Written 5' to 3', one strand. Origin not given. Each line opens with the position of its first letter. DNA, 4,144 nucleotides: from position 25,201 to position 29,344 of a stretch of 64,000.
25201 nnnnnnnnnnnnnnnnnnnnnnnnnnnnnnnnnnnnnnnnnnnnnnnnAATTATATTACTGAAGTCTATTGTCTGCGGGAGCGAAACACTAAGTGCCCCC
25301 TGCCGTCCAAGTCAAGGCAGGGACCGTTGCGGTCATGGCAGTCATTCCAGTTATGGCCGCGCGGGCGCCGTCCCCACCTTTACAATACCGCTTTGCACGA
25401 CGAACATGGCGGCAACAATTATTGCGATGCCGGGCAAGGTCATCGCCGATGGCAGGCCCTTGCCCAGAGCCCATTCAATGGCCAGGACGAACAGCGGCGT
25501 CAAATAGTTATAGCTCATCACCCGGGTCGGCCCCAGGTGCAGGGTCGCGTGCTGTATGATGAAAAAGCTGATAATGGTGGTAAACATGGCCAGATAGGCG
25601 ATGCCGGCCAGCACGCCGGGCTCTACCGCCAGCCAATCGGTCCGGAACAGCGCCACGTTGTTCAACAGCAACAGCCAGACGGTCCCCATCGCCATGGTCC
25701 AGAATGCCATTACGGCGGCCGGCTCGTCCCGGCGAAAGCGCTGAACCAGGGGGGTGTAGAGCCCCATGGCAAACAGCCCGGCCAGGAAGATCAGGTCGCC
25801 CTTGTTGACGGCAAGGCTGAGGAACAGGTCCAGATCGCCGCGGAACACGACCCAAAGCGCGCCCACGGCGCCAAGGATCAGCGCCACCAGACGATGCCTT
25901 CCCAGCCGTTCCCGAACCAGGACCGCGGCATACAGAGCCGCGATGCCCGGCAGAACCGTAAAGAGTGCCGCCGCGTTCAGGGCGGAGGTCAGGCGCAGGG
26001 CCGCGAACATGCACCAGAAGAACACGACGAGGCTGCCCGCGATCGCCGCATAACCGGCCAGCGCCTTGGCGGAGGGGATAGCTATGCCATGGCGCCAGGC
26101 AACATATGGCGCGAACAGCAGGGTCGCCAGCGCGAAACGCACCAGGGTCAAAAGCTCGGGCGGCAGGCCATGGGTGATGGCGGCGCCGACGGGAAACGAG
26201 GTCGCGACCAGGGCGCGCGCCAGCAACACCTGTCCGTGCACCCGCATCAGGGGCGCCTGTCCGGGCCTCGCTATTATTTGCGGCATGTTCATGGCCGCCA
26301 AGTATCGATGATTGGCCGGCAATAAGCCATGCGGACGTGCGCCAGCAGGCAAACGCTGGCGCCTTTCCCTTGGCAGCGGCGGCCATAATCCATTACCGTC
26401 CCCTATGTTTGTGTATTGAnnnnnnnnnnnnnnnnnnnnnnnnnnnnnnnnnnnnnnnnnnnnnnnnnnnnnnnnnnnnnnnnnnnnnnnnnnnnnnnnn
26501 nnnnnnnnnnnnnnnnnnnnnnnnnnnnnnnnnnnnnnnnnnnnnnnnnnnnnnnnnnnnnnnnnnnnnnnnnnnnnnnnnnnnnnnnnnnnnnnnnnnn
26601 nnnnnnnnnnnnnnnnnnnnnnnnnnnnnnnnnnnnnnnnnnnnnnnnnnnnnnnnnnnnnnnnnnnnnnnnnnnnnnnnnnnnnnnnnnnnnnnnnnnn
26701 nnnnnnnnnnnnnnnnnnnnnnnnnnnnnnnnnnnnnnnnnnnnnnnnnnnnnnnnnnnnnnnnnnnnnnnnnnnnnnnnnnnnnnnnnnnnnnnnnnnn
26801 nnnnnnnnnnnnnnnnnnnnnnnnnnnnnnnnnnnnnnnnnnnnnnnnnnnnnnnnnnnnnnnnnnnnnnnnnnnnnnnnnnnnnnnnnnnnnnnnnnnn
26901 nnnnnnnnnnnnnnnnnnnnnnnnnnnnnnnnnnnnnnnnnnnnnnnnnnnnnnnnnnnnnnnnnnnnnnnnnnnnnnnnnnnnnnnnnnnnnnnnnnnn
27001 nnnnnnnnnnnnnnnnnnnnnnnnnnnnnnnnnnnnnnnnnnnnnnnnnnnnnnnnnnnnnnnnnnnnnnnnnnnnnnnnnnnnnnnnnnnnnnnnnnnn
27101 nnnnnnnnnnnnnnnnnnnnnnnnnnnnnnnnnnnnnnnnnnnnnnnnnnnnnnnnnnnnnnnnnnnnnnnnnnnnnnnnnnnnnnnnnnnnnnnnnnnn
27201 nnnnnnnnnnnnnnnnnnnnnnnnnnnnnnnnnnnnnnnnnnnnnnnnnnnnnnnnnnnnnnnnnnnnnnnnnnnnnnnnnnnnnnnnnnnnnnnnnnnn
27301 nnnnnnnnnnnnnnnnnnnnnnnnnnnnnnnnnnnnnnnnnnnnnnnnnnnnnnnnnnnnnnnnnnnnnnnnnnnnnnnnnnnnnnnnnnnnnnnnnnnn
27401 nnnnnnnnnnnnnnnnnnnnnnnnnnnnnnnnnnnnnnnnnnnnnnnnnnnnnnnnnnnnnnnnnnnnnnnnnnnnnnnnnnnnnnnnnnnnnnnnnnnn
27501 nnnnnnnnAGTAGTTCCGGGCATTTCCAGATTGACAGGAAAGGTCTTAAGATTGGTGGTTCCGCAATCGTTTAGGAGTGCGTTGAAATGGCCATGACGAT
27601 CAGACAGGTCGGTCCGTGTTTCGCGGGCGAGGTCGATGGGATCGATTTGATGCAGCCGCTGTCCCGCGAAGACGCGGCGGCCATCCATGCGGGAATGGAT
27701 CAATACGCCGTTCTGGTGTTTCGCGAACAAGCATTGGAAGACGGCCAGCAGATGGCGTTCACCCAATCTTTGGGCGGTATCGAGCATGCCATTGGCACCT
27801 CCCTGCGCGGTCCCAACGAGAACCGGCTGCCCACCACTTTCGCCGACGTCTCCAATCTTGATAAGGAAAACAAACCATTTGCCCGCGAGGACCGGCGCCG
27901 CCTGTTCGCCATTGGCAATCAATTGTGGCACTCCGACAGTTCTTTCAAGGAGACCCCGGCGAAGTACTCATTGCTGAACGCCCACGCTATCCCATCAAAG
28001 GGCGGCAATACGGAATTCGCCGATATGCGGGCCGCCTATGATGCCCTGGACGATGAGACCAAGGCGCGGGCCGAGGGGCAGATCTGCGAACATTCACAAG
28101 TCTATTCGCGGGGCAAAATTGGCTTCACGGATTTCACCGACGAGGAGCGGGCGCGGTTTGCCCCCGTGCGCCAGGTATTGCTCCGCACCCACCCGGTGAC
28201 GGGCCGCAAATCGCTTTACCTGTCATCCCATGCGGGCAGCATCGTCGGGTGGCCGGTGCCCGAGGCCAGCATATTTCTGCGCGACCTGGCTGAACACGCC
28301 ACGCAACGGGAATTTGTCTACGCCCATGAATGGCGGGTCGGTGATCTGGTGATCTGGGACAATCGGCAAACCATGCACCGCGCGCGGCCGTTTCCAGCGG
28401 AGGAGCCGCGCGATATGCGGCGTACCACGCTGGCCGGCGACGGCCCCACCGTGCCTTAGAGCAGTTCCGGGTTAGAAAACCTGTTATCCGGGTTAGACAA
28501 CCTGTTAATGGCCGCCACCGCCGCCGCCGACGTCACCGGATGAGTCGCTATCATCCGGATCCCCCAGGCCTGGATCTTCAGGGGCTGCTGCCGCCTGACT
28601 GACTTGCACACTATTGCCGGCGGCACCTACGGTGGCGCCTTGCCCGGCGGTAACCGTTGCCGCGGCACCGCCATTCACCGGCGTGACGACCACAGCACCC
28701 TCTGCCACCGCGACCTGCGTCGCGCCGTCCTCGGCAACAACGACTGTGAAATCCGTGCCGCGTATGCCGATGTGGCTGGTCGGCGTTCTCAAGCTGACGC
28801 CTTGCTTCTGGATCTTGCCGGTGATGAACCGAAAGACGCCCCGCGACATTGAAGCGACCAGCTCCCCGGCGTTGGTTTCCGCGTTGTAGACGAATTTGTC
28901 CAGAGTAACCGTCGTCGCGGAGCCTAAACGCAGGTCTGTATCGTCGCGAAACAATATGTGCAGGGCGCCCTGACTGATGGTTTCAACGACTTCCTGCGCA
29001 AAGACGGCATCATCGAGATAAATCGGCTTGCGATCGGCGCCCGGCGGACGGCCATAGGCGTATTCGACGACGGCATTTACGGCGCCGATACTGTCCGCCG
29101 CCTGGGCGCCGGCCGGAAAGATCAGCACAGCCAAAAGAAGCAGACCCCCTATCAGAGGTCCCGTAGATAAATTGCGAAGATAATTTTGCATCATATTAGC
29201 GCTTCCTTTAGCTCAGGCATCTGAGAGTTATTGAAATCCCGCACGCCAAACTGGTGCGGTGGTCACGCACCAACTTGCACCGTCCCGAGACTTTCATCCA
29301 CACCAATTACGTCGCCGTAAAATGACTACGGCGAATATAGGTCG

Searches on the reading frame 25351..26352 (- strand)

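Call 80: search_protein_families(library=pfam, proteins=[window:25351-26352:-], max_evalue=0.00001)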
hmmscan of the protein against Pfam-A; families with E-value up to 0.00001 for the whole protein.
window:25351-26352:- (333 aa): 1 family
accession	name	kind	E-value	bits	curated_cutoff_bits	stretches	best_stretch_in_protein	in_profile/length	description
PF00892.27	EamA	-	7.8e-27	94.6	28.2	2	42-169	7-134/135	EamA-like transporter family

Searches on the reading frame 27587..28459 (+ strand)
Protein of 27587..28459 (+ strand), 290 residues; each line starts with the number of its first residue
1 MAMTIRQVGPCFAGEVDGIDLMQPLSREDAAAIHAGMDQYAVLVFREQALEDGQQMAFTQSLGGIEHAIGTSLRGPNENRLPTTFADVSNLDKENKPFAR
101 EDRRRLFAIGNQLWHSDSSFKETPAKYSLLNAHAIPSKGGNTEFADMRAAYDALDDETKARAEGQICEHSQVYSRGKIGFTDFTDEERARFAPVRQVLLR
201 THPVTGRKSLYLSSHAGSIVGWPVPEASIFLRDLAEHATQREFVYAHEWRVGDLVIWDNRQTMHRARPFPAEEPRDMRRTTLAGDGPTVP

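Call 80: search_protein_families(library=pfam, proteins=[window:27587-28459:+], max_evalue=0.00001)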
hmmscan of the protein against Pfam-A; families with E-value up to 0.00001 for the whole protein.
window:27587-28459:+ (290 aa): 1 family
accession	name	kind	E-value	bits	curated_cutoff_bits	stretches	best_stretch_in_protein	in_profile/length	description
PF02668.22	TauD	-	8.1e-62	210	27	1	5-281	2-267/267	Taurine catabolism dioxygenase TauD, TfdA family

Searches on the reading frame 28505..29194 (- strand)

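Call 80: search_protein_families(library=pfam, proteins=[window:28505-29194:-], max_evalue=0.00001)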
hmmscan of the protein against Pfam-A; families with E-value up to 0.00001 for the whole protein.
window:28505-29194:- (229 aa): 1 family
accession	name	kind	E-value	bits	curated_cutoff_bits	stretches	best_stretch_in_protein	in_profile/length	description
PF04773.18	FecR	-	6.8e-15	55.7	24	1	69-168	2-96/97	FecR protein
